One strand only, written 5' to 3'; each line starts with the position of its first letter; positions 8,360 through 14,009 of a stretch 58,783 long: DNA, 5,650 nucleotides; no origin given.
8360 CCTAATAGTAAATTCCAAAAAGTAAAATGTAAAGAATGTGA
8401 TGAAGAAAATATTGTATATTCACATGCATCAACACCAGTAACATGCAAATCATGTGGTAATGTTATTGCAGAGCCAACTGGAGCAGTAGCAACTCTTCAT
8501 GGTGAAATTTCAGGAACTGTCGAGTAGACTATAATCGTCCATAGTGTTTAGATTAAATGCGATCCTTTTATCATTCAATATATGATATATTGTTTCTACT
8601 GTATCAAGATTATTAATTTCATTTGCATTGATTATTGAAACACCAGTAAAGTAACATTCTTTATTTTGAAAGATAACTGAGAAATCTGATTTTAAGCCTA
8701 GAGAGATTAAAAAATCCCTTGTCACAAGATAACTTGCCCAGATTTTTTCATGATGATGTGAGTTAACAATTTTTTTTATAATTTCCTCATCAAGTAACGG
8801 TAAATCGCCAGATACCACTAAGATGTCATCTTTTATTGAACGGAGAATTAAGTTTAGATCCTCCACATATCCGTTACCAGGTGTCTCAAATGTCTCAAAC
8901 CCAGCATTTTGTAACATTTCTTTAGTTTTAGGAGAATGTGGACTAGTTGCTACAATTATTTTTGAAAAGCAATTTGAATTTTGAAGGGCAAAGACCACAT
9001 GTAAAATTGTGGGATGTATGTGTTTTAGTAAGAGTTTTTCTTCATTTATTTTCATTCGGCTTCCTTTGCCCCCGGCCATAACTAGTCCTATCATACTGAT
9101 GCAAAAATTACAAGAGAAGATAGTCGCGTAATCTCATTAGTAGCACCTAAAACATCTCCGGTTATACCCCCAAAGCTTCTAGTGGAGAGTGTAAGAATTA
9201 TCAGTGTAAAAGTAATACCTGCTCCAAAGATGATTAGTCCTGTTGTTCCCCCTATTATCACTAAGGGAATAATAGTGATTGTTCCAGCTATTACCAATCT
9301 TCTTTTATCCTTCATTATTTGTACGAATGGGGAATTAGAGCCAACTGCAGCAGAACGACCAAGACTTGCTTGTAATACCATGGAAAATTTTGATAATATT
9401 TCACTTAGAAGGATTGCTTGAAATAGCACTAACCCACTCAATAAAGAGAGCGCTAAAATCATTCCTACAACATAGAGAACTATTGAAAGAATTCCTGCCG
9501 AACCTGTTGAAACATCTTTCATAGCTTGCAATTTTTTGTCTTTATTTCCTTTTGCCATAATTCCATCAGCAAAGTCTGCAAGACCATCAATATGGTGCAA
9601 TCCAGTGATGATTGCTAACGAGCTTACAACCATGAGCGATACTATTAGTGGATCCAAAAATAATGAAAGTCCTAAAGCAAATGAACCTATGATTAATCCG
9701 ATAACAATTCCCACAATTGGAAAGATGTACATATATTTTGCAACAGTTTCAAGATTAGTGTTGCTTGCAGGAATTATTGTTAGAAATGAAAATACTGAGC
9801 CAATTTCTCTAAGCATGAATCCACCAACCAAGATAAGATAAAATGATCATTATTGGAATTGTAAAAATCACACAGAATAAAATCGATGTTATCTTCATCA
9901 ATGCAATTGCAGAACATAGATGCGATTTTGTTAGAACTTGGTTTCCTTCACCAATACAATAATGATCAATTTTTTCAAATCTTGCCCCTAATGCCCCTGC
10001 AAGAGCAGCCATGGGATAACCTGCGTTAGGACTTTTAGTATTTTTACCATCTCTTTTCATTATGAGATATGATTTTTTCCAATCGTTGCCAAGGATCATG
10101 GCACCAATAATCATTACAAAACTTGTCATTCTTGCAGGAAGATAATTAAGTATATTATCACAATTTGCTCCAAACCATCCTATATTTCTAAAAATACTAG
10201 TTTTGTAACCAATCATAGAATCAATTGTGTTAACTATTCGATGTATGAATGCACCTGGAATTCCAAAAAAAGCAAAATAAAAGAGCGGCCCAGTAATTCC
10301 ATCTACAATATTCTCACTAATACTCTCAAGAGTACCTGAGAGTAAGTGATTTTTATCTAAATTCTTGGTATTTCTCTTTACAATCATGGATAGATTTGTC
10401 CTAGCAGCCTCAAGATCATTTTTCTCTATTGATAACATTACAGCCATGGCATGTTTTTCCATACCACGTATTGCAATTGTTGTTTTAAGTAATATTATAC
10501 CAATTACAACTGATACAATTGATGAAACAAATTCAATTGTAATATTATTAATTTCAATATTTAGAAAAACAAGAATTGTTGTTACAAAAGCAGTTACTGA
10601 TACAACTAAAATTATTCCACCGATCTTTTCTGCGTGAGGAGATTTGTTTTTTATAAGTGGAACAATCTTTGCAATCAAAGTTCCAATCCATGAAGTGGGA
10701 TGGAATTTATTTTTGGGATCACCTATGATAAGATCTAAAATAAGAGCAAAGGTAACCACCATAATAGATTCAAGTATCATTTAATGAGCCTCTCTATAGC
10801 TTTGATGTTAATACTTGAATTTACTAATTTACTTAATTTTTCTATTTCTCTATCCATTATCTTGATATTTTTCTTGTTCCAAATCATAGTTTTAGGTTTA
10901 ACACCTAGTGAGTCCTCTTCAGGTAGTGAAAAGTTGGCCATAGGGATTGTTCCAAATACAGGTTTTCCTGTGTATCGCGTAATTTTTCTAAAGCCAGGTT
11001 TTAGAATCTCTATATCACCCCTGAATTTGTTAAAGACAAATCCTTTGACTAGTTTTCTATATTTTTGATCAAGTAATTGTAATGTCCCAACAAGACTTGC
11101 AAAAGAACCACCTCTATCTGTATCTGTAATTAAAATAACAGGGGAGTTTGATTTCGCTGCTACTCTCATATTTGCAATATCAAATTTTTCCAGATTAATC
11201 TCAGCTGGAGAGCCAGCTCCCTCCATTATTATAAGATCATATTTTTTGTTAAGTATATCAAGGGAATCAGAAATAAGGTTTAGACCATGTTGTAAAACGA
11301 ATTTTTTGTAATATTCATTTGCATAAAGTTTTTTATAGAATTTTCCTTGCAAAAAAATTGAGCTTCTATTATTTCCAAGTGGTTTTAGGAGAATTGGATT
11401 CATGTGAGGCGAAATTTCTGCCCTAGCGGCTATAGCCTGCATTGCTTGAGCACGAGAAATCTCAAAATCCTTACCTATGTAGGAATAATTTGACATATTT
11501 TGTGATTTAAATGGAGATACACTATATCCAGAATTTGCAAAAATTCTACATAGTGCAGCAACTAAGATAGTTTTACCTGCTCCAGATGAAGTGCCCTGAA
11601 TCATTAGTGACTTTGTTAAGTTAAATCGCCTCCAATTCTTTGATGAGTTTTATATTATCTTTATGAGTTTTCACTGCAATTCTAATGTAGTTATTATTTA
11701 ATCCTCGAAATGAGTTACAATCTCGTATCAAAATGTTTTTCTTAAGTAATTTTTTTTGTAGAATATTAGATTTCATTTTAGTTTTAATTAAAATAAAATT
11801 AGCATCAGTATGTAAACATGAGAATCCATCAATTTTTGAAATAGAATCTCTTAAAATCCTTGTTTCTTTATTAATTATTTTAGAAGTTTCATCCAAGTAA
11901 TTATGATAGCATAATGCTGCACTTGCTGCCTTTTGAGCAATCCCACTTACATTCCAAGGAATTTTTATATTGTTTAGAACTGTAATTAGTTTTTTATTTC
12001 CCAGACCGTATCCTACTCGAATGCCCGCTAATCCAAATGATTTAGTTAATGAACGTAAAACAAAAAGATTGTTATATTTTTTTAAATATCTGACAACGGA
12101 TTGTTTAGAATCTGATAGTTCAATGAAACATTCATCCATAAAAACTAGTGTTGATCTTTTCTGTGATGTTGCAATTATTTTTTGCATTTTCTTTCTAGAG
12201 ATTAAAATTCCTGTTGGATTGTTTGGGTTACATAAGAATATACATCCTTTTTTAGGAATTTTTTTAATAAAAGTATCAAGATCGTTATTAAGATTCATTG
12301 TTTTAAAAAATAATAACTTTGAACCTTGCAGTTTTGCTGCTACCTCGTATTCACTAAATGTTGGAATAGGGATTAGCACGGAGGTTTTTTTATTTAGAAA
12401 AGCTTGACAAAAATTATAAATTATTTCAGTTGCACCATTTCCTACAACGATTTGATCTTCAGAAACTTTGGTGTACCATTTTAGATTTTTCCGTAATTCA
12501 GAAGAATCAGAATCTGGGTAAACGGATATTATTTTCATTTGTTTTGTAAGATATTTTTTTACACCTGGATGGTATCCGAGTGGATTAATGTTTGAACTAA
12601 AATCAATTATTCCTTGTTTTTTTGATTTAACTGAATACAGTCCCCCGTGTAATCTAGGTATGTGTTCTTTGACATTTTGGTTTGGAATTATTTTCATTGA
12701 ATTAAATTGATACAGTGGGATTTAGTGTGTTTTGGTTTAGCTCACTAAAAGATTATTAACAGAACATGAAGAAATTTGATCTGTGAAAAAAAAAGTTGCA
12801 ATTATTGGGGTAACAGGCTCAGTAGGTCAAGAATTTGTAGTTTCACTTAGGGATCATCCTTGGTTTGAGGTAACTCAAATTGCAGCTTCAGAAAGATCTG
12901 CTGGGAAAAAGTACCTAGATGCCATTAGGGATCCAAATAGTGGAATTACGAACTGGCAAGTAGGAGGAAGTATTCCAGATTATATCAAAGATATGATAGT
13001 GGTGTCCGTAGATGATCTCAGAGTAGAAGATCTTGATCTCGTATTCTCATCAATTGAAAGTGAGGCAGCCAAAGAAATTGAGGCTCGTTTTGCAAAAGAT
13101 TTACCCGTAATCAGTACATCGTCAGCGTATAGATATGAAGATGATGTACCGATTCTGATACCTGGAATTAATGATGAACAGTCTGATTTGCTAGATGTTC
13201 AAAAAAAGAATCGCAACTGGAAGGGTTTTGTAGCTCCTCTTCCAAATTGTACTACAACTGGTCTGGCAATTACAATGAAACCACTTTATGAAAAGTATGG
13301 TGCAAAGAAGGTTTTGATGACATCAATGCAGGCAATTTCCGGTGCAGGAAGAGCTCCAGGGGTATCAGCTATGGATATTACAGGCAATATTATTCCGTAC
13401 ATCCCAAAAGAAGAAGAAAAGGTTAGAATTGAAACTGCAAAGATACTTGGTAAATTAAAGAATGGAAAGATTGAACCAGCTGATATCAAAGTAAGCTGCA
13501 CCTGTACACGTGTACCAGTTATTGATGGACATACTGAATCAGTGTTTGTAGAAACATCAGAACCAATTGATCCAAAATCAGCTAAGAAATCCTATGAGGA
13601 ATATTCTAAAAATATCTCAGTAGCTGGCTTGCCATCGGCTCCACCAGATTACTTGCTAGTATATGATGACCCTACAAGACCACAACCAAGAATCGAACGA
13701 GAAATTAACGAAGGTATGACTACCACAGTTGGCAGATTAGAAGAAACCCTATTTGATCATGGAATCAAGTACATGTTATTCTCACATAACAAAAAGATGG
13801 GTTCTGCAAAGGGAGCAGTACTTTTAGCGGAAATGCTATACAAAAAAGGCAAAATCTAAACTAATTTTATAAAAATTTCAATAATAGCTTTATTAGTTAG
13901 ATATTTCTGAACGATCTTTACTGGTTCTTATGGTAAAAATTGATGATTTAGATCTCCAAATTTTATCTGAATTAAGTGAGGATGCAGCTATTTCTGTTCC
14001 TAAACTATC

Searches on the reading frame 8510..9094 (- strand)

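Call 28: search_protein_families(library=pfam, proteins=[window:8510-9094:-], max_evalue=0.001)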
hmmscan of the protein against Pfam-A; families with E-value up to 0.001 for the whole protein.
window:8510-9094:- (194 aa): 3 families
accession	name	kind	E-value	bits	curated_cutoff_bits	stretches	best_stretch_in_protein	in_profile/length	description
PF12804.13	NTP_transf_3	-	2.8e-14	54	27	1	3-122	1-120/160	MobA-like NTP transferase domain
PF02348.25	CTP_transf_3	-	1.4e-05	25.5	22.6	1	28-117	25-118/217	Cytidylyltransferase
PF01128.25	IspD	-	2.5e-05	24.6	27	1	3-114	3-118/221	2-C-methyl-D-erythritol 4-phosphate cytidylyltransferase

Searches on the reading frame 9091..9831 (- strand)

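Call 28: search_protein_families(library=pfam, proteins=[window:9091-9831:-], max_evalue=0.001)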
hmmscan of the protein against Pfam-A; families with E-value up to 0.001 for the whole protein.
window:9091-9831:- (246 aa): 1 family
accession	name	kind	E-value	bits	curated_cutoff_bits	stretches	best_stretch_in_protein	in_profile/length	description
PF02654.20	CobS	-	3e-43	148.8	23.2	1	14-241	2-207/207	Cobalamin-5-phosphate synthase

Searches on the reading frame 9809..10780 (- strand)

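Call 28: search_protein_families(library=pfam, proteins=[window:9809-10780:-], max_evalue=0.001)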
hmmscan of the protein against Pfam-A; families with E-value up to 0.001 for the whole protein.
window:9809-10780:- (323 aa): 1 family
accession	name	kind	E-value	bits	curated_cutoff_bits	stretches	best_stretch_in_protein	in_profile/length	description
PF03186.18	CobD_Cbib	-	6e-86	288.7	34.4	1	10-280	2-258/282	CobD/Cbib protein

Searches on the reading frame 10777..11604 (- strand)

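Call 28: search_protein_families(library=pfam, proteins=[window:10777-11604:-], max_evalue=0.001)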
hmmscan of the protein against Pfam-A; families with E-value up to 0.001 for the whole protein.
window:10777-11604:- (275 aa): 2 families
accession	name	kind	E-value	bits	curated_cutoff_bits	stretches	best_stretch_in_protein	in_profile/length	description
PF01656.29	CbiA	-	1.7e-19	70.4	25.4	1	1-222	2-111/125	CobQ/CobB/MinD/ParA nucleotide binding domain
PF13500.12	AAA_26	-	2e-14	54.4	27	1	1-223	4-191/198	AAA domain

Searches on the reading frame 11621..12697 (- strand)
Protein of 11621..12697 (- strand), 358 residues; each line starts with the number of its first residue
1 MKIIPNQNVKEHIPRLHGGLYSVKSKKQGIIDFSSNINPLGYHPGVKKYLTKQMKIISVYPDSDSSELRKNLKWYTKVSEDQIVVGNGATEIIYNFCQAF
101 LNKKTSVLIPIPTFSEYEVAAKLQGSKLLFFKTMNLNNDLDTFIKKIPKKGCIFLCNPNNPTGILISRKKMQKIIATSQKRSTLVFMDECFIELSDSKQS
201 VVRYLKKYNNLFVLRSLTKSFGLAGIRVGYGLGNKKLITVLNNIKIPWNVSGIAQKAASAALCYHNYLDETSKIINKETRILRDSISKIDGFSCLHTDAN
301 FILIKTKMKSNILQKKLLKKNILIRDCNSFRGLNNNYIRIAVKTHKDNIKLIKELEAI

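Call 28: search_protein_families(library=pfam, proteins=[window:11621-12697:-], max_evalue=0.001)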
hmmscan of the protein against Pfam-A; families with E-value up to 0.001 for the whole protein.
window:11621-12697:- (358 aa): 1 family
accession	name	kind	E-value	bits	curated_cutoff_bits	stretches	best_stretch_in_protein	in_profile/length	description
PF00155.27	Aminotran_1_2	-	2.6e-58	198.4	19.7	1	30-352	3-358/361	Aminotransferase class I and II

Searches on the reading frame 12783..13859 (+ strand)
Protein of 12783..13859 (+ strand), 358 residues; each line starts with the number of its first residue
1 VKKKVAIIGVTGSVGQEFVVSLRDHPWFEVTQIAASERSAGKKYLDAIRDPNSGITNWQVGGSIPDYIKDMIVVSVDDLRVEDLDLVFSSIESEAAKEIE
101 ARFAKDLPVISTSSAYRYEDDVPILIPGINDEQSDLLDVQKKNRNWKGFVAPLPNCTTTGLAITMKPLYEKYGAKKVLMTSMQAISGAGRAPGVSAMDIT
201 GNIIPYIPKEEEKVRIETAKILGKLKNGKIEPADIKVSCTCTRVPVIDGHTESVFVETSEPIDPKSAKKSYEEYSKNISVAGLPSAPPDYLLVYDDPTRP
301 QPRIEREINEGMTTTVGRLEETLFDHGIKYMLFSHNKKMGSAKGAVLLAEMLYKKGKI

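Call 28: search_protein_families(library=pfam, proteins=[window:12783-13859:+], max_evalue=0.001)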
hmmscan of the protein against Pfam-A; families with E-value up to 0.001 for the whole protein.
window:12783-13859:+ (358 aa): 3 families
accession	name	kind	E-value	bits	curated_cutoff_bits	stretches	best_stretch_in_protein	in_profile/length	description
PF02774.23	Semialdhyde_dhC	-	1.9e-33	116.6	26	1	166-336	2-181/184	Semialdehyde dehydrogenase, dimerisation domain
PF01118.30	Semialdhyde_dh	-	4.3e-27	95.3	26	1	4-133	1-117/121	Semialdehyde dehydrogenase, NAD binding domain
PF22698.1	Semialdhyde_dhC_1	-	1.5e-05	25.4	27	1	156-277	1-120/165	Semialdehyde dehydrogenase, dimerisation domain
